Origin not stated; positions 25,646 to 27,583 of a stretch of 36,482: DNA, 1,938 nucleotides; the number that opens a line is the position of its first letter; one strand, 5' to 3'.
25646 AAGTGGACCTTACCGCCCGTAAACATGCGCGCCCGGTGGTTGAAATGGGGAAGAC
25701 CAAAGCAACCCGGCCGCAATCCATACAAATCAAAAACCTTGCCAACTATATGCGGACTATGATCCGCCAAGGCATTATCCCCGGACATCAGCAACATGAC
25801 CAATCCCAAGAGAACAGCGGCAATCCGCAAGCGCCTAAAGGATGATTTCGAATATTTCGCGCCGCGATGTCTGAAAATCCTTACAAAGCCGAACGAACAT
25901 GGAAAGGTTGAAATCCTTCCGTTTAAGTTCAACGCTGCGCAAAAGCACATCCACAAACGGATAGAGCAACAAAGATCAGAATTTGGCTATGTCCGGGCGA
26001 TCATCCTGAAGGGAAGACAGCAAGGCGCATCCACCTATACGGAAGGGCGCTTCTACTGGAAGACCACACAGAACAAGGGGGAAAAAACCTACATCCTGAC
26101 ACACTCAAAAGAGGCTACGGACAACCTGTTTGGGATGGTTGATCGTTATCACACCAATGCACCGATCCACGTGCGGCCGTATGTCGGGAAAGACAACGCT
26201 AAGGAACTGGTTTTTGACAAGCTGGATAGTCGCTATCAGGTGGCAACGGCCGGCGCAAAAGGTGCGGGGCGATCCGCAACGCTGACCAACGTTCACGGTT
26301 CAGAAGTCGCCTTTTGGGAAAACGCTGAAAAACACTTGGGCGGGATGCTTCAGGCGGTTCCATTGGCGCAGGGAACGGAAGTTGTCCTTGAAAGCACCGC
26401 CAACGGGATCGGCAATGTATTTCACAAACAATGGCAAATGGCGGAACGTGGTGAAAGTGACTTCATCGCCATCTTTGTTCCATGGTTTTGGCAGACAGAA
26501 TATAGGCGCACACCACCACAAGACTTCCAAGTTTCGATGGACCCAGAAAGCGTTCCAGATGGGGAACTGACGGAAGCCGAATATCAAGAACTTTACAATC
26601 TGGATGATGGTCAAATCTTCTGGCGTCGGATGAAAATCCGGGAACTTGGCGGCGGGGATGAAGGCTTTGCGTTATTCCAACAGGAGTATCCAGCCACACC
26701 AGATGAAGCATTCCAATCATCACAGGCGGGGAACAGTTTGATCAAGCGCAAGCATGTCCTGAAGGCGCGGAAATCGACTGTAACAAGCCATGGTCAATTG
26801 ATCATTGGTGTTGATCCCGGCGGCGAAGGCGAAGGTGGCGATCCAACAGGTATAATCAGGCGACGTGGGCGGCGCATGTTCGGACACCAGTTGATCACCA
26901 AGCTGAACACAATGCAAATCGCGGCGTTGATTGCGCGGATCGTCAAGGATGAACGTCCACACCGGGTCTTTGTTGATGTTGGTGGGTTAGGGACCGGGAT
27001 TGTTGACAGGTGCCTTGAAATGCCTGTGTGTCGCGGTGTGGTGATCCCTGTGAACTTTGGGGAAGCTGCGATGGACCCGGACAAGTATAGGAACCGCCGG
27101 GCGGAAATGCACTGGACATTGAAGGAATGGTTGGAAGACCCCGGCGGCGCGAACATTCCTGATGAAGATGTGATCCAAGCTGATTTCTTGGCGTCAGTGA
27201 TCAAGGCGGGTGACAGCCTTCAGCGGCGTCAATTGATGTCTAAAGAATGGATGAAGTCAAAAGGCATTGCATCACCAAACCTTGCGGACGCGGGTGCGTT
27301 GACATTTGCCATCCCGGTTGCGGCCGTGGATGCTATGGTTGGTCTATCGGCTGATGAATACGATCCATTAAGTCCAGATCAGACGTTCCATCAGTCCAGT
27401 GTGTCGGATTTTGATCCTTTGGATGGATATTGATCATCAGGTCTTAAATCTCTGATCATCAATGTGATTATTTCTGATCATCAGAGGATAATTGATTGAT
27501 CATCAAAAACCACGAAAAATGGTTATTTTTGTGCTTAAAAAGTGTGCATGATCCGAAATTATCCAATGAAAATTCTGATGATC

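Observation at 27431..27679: Phased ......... array, perfect 14-bp triple tandem and G5TGTG5 block in the gap after terL, a candidate pac site, origin or iteron cluster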

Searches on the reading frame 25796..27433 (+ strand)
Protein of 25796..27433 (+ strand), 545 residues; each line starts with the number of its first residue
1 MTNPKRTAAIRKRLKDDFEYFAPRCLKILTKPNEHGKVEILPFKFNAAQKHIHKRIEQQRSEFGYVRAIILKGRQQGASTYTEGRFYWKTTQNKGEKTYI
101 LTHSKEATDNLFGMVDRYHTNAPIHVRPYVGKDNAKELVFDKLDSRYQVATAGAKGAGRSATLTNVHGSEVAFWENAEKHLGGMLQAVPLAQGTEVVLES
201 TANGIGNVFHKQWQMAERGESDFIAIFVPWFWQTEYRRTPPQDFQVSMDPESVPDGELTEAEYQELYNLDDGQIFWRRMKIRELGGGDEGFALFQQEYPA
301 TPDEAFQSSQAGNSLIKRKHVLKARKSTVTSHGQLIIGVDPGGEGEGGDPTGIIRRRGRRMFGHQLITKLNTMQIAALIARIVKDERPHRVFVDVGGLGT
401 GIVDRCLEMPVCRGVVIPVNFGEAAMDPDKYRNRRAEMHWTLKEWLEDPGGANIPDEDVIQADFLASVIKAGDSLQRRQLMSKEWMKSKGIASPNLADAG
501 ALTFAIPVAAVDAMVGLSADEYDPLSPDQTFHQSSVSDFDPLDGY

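Call 11: search_protein_families(library=pfam, proteins=[window:25796-27433:+], max_evalue=0.01)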
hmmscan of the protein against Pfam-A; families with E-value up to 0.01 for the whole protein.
window:25796-27433:+ (545 aa): 0 families

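Call 12: search_protein_families(library=phrogs, proteins=[window:25796-27433:+], max_evalue=0.01)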
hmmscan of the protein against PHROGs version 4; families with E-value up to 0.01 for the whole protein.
window:25796-27433:+ (545 aa): 3 families
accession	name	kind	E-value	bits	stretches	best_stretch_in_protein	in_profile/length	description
phrog_2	-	head and packaging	8.5e-26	91.9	1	13-505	239-588/807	terminase large subunit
phrog_5989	-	head and packaging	0.00039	20.6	1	17-166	120-257/347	terminase large subunit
phrog_26724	-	unknown function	0.0015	19.1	1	65-208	47-189/192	-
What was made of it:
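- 25796..27433 (+): Large terminase subunit gene (terL). It marks the 5' end of the gap. phrog_2, E 8.5e-26 (call 12).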

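Call 14: find_related_loci(query=window:25796-27433:+, collection=viral_contigs, flank=3000)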
Query window:25796-27433:+ (545 aa) in viral_contigs; peptide patterns used: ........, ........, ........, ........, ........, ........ (x = any residue, [..] = any of these).
10 stretches matched a pattern; 7 encode a relative of the query (tblastn E <= 1e-3); 7 distinct loci.
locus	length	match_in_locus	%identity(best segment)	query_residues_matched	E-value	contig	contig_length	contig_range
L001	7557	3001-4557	65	6-525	0e+0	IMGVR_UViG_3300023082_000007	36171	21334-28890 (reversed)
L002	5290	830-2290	48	11-508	1e-137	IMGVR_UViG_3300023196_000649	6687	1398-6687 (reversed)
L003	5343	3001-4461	48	11-508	2e-136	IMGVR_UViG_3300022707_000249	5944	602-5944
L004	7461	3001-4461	47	11-508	1e-135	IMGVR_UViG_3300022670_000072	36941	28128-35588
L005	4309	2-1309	47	67-508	4e-120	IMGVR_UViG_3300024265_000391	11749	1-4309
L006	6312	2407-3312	32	41-353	3e-38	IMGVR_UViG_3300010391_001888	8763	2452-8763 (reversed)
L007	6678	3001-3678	27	13-230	2e-6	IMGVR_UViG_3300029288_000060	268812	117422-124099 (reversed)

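Call 19: find_related_loci(query=window:25796-27433:+, collection=viral_contigs, flank=10000)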
Query window:25796-27433:+ (545 aa) in viral_contigs; peptide patterns used: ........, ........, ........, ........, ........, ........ (x = any residue, [..] = any of these).
10 stretches matched a pattern; 7 encode a relative of the query (tblastn E <= 1e-3); 7 distinct loci.
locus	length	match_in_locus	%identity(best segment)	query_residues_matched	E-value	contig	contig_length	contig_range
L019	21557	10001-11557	65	6-525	0e+0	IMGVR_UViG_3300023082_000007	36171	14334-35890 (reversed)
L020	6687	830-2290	48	11-508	2e-137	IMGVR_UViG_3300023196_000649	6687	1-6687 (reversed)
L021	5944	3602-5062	48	11-508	3e-136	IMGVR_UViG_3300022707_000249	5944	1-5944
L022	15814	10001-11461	47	11-508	2e-135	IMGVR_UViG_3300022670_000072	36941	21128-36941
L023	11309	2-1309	47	67-508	8e-120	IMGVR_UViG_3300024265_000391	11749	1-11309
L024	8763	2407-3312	32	41-353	5e-38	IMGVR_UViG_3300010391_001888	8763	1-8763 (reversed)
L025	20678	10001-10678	27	13-230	3e-6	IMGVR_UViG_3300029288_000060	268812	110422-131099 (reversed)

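Call 39: find_homologous_proteins(query=window:25796-27433:+, max_evalue=1e-80)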
Query window:25796-27433:+ (545 aa): 5095 proteins with E <= 1e-80 among 8000 candidates; the best 120 are listed.
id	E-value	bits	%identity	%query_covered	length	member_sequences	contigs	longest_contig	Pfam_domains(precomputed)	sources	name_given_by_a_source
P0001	0.0e+0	1264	100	100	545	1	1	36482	-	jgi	-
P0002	8.8e-288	974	77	99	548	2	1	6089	-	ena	-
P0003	1.1e-287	973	78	99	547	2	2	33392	-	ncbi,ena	-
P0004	3.0e-286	969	79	96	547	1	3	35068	-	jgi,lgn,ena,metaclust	metaclust:\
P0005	1.1e-284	963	76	99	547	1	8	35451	-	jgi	-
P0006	1.6e-282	956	76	99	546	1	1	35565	-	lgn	-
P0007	2.3e-280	949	76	99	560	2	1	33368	-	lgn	-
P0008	2.5e-279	946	76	99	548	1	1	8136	-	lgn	-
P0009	4.4e-277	938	75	99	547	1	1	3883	-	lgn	-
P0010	1.1e-271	921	75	100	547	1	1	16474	-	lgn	-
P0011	3.0e-270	916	72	99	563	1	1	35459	-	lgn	-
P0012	9.6e-264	894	70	99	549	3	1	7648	-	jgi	-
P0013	4.5e-263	892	71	99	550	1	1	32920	-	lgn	-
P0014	5.0e-261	885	71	99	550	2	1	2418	-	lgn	-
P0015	7.4e-261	885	70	100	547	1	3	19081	-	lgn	-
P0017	1.8e-260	884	69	100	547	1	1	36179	-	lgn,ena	-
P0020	2.6e-254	863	69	99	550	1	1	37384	-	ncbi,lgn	-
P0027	4.2e-242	823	65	98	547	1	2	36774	-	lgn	-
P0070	5.0e-219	747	60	99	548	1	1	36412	-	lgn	-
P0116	6.8e-184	631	55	95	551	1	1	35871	-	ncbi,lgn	-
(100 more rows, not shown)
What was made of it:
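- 25796..27433 (+): A large family of homologues sits on 33-37 kb contigs (call 39).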

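Call 40: find_encoding_contigs(protein=P0003, flank=10000, max_places=1)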
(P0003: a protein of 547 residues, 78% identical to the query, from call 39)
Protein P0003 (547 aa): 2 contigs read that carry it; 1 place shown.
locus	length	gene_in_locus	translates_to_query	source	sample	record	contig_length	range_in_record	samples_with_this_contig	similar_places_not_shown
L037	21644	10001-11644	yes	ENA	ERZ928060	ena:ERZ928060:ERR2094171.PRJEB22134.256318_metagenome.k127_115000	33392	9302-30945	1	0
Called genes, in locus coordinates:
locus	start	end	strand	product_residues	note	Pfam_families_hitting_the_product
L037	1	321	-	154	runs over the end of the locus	PF01726:LexA_DNA_bind (weak)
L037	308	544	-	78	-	-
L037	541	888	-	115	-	-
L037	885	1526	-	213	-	-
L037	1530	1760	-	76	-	-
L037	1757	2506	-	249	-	PF09588:YqaJ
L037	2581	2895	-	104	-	-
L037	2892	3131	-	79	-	-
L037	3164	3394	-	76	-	-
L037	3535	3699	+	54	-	-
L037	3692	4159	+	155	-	PF06356:DUF1064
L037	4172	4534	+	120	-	-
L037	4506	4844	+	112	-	-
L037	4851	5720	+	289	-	-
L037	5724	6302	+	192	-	-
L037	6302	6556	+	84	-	-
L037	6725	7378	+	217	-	-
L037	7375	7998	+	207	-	-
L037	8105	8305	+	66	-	-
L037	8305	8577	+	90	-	-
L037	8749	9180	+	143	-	-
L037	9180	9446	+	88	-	-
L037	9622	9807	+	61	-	-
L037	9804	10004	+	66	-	-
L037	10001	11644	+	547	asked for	-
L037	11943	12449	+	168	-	-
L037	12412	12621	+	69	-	-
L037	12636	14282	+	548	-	PF12236:Head-tail_con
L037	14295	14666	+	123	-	-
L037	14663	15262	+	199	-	-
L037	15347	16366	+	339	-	PF05396:Phage_T7_Capsid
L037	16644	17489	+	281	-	PF19821:Phage_capsid_2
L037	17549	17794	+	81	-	-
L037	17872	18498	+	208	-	-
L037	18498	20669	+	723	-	-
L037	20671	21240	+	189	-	-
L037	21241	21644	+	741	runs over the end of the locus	PF01464:SLT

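Call 41: find_encoding_contigs(protein=P0005, flank=10000, max_places=1)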
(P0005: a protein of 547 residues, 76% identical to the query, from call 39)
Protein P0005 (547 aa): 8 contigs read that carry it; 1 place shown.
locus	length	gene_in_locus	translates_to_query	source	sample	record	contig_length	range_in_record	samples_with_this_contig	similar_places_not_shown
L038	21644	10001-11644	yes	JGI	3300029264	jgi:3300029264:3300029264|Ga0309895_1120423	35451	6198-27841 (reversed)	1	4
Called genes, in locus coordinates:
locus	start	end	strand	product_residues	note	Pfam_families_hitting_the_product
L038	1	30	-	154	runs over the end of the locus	PF01726:LexA_DNA_bind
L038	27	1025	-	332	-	PF13479:AAA_24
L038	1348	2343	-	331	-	PF12684:DUF3799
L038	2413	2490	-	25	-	-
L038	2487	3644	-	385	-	-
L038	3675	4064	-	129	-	-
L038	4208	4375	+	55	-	-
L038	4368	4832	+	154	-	PF06356:DUF1064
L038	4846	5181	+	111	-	-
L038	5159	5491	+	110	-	-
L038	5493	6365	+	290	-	-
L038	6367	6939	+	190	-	-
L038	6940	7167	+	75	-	-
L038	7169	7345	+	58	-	-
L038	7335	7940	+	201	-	-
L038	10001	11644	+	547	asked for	-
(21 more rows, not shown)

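Call 42: find_encoding_contigs(protein=P0006, flank=10000, max_places=1)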
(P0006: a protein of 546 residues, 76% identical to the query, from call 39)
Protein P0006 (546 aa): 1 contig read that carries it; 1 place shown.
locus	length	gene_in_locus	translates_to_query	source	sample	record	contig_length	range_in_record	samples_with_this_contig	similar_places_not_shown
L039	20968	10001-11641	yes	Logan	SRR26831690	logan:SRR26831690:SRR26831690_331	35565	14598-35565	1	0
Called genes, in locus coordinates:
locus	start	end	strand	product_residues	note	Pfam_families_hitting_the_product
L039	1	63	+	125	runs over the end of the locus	-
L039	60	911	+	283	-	-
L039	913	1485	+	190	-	-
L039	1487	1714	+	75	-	-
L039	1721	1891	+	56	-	-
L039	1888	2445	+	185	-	-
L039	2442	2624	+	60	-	-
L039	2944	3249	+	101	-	-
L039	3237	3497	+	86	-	-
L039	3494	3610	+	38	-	-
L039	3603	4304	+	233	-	PF00145:DNA_methylase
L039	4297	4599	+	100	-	-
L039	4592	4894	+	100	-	-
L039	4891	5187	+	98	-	-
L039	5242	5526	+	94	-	-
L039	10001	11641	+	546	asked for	-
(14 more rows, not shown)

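Call 43: find_encoding_contigs(protein=P0011, flank=10000, max_places=1)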
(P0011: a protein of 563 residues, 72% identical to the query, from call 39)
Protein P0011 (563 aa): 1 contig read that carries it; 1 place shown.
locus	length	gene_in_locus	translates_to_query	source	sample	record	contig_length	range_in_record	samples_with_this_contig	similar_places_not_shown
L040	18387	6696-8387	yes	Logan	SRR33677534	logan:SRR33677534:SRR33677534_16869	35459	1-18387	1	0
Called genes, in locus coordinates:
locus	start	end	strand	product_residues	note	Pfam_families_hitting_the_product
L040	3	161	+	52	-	?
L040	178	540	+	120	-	-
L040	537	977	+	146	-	-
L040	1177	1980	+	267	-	PF07120:DUF1376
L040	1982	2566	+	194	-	-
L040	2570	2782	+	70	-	-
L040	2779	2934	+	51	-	-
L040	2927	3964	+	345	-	PF00145:DNA_methylase (weak)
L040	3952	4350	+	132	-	-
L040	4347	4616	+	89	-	PF04545:Sigma70_r4 (faint)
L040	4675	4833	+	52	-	-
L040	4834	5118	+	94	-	-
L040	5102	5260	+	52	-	-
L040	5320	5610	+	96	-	-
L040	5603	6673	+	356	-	-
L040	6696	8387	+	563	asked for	-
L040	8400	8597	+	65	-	-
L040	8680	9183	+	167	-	-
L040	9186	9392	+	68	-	-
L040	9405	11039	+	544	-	PF12236:Head-tail_con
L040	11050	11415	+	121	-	-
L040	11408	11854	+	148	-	-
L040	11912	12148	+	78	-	-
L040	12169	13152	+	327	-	PF05396:Phage_T7_Capsid (weak)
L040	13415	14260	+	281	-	PF19821:Phage_capsid_2, PF25209:Phage_capsid_4 (faint)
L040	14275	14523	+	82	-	-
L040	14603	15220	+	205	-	-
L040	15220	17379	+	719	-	-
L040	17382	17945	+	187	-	-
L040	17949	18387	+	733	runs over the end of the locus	-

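Call 48: search_dna_similar(query=window:25796-27433:+, collection=phages, mode=protein, max_rows=15)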
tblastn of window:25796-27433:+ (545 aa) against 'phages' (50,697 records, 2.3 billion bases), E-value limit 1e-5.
Records with a match: 150; places in all: 150; records where one place covers at least 80% of the query: 36.
Best place of each record, by identity: <60% 150.
By first word of the organism name: Vibrio 37; Pseudomonas 21; Caudoviricetes 13; Erwinia 9; Ralstonia 7; Rhizobium 7; Klebsiella 6; Edwardsiella 5; Pseudoalteromonas 4; Escherichia 4; and 17 more.
By host as written in the record: - 47; Vibrio crassostreae 7; Escherichia coli 4; Erwinia horticola 4; Flavobacterium sp. LMO8 4; Pseudomonas aeruginosa 3; Klebsiella pneumoniae NI9 3; Vibrio splendidus 3; and 57 more.
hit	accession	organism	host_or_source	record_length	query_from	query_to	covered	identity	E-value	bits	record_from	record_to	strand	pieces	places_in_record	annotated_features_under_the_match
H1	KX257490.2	Pseudoalteromonas virus vB_PspP-H6/1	Pseudoalteromonas sp. H6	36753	7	508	92%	46.1%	6e-119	392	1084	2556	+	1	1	putative terminase large subunit | putative terminase small subunit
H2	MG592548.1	Vibrio phage 1.182.O._10N.286.46.E1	Vibrio breoganii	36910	1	510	94%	43.6%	2e-105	353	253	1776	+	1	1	terminase large subunit | coil containing protein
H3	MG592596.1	Vibrio phage 1.232.O._10N.261.51.E11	Vibrio tasmaniensis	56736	3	524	96%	39.7%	2e-93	318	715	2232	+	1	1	terminase large subunit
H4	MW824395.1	Vibrio phage 431E45.1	Vibrio crassostreae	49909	3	530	97%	39.1%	2e-91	312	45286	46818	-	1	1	hypothetical protein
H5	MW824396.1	Vibrio phage 431E46.1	Vibrio crassostreae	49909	3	530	97%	39.1%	2e-91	312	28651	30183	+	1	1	hypothetical protein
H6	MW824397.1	Vibrio phage 431E48.2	Vibrio crassostreae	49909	3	530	97%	39.1%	2e-91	312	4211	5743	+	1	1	hypothetical protein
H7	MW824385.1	Vibrio phage 219E41.2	Vibrio crassostreae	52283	3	530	97%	39.1%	2e-91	312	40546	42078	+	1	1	hypothetical protein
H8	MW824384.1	Vibrio phage 219E41.1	Vibrio crassostreae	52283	3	530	97%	39.1%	2e-91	312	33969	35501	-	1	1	putative terminase large subunit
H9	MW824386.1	Vibrio phage 234P8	Vibrio crassostreae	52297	3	530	97%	39.1%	2e-91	312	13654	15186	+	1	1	hypothetical protein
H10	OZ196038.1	Vibrio phage D274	Seawater and oysters mix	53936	13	530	95%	39.7%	9e-92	313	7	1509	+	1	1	hypothetical protein (x2)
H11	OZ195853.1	Vibrio phage D279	Seawater and oysters mix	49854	13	530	95%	39.5%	5e-90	308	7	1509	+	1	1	hypothetical protein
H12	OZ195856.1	Vibrio phage D273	Seawater and oysters mix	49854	13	530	95%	39.5%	5e-90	308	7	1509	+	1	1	hypothetical protein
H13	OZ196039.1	Vibrio phage D277 g1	Seawater and oysters mix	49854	13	530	95%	39.5%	5e-90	308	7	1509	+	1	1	hypothetical protein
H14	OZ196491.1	Vibrio phage D217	Seawater and oysters mix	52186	13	530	95%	39.5%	5e-90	308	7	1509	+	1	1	hypothetical protein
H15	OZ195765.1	Vibrio phage D65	Seawater and oysters mix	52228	13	530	95%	39.5%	5e-90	308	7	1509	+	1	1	hypothetical protein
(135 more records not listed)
